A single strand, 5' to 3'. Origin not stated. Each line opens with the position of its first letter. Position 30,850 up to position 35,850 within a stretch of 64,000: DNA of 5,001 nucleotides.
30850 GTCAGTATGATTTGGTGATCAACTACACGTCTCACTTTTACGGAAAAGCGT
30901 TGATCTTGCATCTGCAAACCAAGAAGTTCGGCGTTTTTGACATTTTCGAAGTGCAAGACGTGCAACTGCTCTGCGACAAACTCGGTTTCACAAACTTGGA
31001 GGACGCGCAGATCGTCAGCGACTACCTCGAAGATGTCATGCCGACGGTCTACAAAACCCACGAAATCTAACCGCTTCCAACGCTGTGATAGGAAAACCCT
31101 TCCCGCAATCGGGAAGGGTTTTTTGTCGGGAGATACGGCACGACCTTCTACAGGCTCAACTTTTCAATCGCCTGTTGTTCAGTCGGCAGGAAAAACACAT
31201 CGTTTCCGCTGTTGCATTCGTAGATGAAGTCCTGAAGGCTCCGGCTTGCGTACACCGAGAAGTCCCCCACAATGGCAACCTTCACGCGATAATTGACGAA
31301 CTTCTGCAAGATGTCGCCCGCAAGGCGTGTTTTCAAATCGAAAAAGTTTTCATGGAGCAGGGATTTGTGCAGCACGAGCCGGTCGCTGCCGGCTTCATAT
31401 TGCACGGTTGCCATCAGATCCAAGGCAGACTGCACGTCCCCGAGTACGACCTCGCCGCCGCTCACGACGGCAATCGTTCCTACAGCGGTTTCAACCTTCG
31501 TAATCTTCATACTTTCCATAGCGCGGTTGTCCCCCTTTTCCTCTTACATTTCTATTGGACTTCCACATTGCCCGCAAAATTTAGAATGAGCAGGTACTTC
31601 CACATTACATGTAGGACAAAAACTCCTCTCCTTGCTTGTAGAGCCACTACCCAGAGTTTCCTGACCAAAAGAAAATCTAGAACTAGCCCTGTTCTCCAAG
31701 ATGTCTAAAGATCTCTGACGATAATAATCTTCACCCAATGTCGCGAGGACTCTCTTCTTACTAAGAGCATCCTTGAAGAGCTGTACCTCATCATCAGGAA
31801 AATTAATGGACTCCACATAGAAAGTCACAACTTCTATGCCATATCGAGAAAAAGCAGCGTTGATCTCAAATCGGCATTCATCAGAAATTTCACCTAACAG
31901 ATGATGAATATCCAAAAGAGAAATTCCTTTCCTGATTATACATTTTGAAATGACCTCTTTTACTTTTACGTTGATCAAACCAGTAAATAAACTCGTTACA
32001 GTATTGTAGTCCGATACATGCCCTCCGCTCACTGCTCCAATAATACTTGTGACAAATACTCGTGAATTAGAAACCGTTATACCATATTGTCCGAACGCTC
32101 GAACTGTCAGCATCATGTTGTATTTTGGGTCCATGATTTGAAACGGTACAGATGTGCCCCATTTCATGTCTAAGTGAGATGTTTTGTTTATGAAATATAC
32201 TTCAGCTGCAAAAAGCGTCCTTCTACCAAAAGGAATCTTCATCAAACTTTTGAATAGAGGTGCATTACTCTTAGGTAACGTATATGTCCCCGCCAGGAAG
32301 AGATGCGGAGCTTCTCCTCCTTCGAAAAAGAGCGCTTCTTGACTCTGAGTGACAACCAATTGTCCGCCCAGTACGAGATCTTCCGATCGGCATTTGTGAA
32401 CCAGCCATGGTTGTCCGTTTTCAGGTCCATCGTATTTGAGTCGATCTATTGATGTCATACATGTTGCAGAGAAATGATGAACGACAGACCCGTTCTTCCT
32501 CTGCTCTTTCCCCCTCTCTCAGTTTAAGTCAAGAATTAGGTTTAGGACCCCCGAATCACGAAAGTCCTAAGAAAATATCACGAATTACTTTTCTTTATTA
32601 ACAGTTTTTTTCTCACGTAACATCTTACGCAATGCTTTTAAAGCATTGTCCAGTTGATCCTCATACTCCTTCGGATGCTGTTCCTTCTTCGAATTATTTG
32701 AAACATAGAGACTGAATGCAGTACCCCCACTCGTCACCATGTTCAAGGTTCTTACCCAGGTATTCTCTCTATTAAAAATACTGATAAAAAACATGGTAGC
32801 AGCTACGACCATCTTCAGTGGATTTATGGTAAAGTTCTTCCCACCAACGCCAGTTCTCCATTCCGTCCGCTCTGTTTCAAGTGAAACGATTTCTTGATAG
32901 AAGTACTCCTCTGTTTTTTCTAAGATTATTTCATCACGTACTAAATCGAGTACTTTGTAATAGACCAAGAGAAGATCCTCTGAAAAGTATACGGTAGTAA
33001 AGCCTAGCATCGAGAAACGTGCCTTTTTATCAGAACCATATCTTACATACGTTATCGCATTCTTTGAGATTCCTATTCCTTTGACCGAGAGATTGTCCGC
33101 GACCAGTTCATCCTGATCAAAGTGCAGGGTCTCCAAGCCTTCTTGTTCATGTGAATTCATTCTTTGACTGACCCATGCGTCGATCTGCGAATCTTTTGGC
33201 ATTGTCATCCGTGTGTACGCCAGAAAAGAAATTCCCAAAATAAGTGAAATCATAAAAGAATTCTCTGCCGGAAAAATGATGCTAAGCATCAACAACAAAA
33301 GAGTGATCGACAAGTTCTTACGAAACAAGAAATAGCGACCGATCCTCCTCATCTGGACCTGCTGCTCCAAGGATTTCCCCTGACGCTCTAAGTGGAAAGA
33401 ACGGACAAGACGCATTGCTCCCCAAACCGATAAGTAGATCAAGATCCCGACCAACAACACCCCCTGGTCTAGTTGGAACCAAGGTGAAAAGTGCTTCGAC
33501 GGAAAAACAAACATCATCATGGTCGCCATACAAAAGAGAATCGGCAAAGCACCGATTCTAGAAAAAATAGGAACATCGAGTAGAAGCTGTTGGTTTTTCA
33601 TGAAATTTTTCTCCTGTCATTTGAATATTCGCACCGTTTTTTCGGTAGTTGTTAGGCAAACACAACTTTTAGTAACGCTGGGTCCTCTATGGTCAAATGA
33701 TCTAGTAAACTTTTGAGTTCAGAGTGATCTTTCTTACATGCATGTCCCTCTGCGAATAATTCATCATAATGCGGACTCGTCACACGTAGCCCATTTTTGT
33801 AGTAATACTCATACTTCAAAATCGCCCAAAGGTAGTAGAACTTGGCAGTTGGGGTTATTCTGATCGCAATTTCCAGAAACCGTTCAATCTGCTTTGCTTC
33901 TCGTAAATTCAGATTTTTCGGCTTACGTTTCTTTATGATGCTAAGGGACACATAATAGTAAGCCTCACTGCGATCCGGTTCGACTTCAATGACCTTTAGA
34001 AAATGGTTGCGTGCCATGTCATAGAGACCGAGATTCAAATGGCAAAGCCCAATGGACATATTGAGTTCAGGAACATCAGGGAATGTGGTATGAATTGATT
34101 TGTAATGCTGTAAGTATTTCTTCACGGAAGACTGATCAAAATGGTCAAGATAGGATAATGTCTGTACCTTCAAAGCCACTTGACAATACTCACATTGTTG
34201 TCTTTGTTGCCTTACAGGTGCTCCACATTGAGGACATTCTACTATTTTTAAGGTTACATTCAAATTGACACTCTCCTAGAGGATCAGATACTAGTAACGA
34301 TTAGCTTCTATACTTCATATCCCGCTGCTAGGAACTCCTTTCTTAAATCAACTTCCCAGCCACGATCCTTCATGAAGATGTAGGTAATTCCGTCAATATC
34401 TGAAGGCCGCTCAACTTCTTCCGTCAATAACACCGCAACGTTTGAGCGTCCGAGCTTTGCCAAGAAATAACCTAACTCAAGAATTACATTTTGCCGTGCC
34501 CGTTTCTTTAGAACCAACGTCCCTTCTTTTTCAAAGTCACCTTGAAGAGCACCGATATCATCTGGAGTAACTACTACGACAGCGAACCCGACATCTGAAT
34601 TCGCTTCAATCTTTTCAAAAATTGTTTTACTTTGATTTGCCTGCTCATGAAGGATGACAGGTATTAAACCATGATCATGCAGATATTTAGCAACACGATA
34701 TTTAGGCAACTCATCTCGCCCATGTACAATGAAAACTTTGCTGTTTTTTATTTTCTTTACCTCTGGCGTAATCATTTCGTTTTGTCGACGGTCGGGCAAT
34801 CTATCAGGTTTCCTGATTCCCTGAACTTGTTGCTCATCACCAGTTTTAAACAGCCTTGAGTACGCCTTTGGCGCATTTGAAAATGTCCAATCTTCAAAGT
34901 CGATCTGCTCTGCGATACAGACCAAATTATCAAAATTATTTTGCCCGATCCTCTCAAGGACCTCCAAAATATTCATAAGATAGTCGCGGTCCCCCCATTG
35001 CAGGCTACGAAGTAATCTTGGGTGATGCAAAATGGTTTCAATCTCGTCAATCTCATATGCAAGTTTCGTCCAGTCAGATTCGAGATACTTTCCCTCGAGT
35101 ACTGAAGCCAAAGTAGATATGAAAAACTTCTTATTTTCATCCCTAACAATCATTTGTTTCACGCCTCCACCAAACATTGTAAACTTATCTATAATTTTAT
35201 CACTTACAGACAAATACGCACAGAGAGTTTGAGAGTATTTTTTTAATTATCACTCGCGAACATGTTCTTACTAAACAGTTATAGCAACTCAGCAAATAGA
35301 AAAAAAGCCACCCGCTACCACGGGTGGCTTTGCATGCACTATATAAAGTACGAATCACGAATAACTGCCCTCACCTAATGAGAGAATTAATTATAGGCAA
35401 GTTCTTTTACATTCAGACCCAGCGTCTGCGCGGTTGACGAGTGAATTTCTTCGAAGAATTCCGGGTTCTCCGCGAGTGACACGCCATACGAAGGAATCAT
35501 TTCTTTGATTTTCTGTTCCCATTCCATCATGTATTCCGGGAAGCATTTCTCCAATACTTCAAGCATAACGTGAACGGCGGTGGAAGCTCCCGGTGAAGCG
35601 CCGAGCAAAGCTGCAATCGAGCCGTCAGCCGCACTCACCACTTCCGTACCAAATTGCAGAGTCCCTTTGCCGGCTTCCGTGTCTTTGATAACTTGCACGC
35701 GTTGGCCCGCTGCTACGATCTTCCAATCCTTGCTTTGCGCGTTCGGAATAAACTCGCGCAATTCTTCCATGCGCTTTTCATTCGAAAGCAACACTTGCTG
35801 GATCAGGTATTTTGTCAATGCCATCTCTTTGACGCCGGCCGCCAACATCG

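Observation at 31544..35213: AT-rich island with a four-gene module: SPFH/band-7+Zn-ribbon, polytopic membrane protein, Zn-ribbon/TPR protein and a TIR-like nucleotide-binding-domain protein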

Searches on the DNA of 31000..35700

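Call 80: search_rna_families(source=window, start=31000, end=35700, threshold=evalue, max_evalue=0.1)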
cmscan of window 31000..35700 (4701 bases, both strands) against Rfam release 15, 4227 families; matches with E-value up to 0.1: 1.
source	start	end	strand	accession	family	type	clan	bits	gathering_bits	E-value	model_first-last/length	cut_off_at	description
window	35298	35413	-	RF01859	Phe_leader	Cis-reg; leader;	-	28.8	55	0.08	1-125/125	no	Phenylalanine leader peptide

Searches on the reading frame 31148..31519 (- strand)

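Call 70: search_protein_families(library=pfam, proteins=[window:31148-31519:-], max_evalue=0.001)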
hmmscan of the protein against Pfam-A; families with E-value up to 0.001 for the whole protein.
window:31148-31519:- (123 aa): 1 family
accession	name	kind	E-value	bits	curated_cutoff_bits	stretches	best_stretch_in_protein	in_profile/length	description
PF13788.11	DUF4180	-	6.7e-42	142.4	25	1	15-121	5-112/112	Domain of unknown function (DUF4180)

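Call 73: search_protein_families(library=padloc, proteins=[window:31148-31519:-], max_evalue=0.001)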
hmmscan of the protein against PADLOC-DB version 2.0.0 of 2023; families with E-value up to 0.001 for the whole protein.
window:31148-31519:- (123 aa): 0 families
